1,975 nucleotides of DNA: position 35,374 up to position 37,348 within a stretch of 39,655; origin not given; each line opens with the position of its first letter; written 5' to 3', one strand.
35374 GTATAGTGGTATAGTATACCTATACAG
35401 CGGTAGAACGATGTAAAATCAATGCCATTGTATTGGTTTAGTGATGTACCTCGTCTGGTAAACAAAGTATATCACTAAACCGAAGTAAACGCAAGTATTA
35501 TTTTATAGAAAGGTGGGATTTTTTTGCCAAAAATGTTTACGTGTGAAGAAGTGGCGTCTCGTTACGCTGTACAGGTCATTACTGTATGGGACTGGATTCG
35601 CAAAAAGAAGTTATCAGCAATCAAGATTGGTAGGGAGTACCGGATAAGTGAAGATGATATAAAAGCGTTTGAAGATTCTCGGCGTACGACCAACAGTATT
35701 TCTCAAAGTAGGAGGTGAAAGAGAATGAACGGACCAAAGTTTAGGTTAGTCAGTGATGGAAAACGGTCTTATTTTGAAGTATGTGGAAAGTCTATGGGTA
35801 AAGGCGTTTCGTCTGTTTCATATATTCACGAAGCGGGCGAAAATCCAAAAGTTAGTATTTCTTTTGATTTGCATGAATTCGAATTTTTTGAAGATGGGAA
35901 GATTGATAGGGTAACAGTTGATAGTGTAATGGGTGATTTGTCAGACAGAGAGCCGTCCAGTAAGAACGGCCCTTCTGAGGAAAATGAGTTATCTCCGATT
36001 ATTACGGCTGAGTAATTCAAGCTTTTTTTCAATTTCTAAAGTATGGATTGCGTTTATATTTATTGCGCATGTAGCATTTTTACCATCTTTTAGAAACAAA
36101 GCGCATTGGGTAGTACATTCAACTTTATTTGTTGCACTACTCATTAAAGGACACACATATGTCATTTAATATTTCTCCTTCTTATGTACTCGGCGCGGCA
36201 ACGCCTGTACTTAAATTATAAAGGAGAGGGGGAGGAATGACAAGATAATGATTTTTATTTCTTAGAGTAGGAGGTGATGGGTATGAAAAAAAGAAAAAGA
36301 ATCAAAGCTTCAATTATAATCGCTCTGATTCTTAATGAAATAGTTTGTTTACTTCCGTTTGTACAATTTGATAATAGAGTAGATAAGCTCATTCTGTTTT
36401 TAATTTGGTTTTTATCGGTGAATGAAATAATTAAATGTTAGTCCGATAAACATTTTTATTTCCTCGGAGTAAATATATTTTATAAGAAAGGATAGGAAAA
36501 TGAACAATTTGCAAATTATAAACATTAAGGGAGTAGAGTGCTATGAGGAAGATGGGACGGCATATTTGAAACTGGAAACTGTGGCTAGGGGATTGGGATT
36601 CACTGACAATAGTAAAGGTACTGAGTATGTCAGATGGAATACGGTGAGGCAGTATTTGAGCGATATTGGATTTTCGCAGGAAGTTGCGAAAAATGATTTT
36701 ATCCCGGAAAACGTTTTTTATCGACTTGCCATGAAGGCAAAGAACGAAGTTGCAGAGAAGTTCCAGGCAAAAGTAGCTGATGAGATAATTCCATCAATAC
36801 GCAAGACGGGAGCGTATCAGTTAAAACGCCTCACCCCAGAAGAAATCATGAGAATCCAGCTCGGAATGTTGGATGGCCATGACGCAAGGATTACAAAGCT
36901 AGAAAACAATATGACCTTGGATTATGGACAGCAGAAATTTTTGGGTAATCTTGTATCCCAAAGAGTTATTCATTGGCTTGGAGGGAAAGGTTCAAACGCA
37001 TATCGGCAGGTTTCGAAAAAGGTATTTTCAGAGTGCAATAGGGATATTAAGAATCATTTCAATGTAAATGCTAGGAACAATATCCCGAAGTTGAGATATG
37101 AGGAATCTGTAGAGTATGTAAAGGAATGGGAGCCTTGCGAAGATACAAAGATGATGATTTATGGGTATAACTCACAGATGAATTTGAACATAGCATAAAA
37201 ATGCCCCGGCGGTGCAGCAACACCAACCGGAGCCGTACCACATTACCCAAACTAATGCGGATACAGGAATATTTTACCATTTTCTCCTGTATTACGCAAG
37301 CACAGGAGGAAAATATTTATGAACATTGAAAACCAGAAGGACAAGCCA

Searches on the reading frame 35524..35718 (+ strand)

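Call 41: search_protein_families(library=ncbifam, proteins=[window:35524-35718:+], max_evalue=1)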
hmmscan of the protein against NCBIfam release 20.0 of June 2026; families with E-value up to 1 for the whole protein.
window:35524-35718:+ (64 aa): 5 families
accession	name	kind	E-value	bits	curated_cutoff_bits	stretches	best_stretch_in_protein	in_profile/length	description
TIGR01764.1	excise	domain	2.2e-10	40.7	28.8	1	5-49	2-46/49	excisionase family DNA-binding protein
NF047737.1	antiphage_MADS1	equivalog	2.3e-06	27.7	80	1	3-47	2-46/49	methylation-associated defense system helix-turn-helix domain-containing protein MAD1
NF033518.0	transpos_IS607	equivalog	0.0071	15.9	110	1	9-54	2-48/187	IS607 family transposase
NF033787.1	HTH_BldC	subfamily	0.0077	16.1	77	1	4-47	2-46/49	BldC family transcriptional regulator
NF040990.2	MamR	equivalog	0.015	15.6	100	1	3-49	42-88/91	magnetosome protein MamR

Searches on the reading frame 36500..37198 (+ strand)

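Call 19: search_protein_families(library=phrogs, proteins=[window:36500-37198:+], max_evalue=0.001)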
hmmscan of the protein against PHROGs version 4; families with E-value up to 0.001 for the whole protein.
window:36500-37198:+ (232 aa): 12 families
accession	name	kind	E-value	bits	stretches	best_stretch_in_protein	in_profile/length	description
phrog_463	-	transcription regulation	1.1e-45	157.2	1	1-229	2-247/250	anti-repressor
phrog_373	-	transcription regulation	1e-31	111.6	1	14-228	91-327/373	anti-repressor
phrog_2593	-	transcription regulation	2.7e-27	97.1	1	1-132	19-151/255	anti-repressor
phrog_130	-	transcription regulation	5.9e-23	82.6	1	1-117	157-275/480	anti-repressor Ant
phrog_2899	-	transcription regulation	1.3e-19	71.9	1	1-120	4-125/263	anti-repressor Ant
phrog_8448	-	transcription regulation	2.5e-17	64.3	1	110-231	18-149/151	anti-repressor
phrog_2011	-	transcription regulation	5.2e-15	56.9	1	1-116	1-126/275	anti-repressor Ant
phrog_25722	-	unknown function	1.1e-11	45.8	1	1-110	1-112/150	-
phrog_245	-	transcription regulation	1.3e-09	39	1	14-209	53-203/319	anti-repressor Ant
phrog_5060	-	transcription regulation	3.1e-09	38.2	1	17-134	23-145/224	anti-repressor Ant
phrog_7940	-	unknown function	1.2e-06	29.3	1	1-112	1-113/252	-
phrog_9976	-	transcription regulation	0.00029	21.7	1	8-111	7-111/188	anti-repressor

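Call 20: search_protein_families(library=pfam, proteins=[window:36500-37198:+], max_evalue=0.01)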
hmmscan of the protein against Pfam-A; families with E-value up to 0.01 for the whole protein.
window:36500-37198:+ (232 aa): 2 families
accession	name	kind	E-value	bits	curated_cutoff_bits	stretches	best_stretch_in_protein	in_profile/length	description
PF10552.14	ORF6C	-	9.9e-26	90.4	22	1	126-220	18-114/114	ORF6C domain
PF02498.22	Bro-N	-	7.5e-09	36.5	25.6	1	14-98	4-96/96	BRO family, N-terminal domain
